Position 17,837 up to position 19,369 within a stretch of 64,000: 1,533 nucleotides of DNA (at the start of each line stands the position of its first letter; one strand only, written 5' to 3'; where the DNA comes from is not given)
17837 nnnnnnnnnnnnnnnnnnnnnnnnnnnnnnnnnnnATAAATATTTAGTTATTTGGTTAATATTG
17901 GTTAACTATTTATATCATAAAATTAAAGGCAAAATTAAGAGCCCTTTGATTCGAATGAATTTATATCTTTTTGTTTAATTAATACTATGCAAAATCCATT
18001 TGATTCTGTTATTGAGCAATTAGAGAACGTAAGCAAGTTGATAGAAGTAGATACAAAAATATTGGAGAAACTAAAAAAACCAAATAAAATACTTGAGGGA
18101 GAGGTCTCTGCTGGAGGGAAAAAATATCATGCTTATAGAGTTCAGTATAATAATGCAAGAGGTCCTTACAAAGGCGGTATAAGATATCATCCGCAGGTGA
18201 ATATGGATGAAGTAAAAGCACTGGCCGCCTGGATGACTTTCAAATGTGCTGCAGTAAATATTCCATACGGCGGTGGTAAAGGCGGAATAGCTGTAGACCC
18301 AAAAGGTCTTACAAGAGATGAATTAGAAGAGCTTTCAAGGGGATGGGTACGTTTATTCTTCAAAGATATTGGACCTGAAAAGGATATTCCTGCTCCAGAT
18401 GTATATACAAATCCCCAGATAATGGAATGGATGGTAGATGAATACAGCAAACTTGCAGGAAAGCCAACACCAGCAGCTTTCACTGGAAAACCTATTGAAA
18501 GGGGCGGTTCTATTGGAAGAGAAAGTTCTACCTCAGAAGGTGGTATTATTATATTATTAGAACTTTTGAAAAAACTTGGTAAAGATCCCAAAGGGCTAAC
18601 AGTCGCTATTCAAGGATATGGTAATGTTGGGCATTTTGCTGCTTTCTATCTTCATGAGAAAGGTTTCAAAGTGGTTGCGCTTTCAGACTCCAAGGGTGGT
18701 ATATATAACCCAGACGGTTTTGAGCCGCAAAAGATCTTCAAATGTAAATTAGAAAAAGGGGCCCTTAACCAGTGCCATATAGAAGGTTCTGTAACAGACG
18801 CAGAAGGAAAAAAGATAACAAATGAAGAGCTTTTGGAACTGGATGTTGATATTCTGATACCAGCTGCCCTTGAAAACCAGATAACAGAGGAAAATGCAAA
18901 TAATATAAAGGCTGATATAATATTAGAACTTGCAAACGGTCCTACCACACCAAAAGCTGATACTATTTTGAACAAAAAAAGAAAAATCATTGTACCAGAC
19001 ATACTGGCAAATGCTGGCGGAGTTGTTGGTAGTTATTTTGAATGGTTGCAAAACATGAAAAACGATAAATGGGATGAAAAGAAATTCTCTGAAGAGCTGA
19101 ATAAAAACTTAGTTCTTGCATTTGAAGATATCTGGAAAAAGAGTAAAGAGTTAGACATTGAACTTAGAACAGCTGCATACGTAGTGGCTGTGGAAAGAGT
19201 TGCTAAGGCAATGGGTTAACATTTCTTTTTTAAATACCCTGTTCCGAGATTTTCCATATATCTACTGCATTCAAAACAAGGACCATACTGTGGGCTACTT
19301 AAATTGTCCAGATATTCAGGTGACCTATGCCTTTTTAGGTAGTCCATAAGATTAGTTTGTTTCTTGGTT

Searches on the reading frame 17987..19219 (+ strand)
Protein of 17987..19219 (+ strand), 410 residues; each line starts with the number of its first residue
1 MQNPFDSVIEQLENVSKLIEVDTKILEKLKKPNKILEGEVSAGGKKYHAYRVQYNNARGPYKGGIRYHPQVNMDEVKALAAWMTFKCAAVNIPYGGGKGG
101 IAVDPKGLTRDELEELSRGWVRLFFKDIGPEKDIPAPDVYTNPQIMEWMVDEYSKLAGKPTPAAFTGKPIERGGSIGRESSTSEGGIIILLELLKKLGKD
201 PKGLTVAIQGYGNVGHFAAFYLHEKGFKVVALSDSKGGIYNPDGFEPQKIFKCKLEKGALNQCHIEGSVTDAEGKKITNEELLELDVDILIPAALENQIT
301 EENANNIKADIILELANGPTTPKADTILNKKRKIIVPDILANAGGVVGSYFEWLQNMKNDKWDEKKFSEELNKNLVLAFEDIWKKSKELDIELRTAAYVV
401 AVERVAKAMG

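Call 65: search_protein_families(library=pfam, proteins=[window:17987-19219:+], max_evalue=0.0001)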
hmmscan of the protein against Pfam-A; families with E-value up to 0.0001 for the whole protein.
window:17987-19219:+ (410 aa): 2 families
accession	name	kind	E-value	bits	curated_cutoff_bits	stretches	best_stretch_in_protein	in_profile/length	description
PF00208.27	ELFV_dehydrog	-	2.3e-74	250.6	23.4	1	173-409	1-237/241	Glutamate/Leucine/Phenylalanine/Valine dehydrogenase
PF02812.23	ELFV_dehydrog_N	-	6.1e-49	165.5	25.3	1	45-155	19-129/129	Glu/Leu/Phe/Val dehydrogenase, dimerisation domain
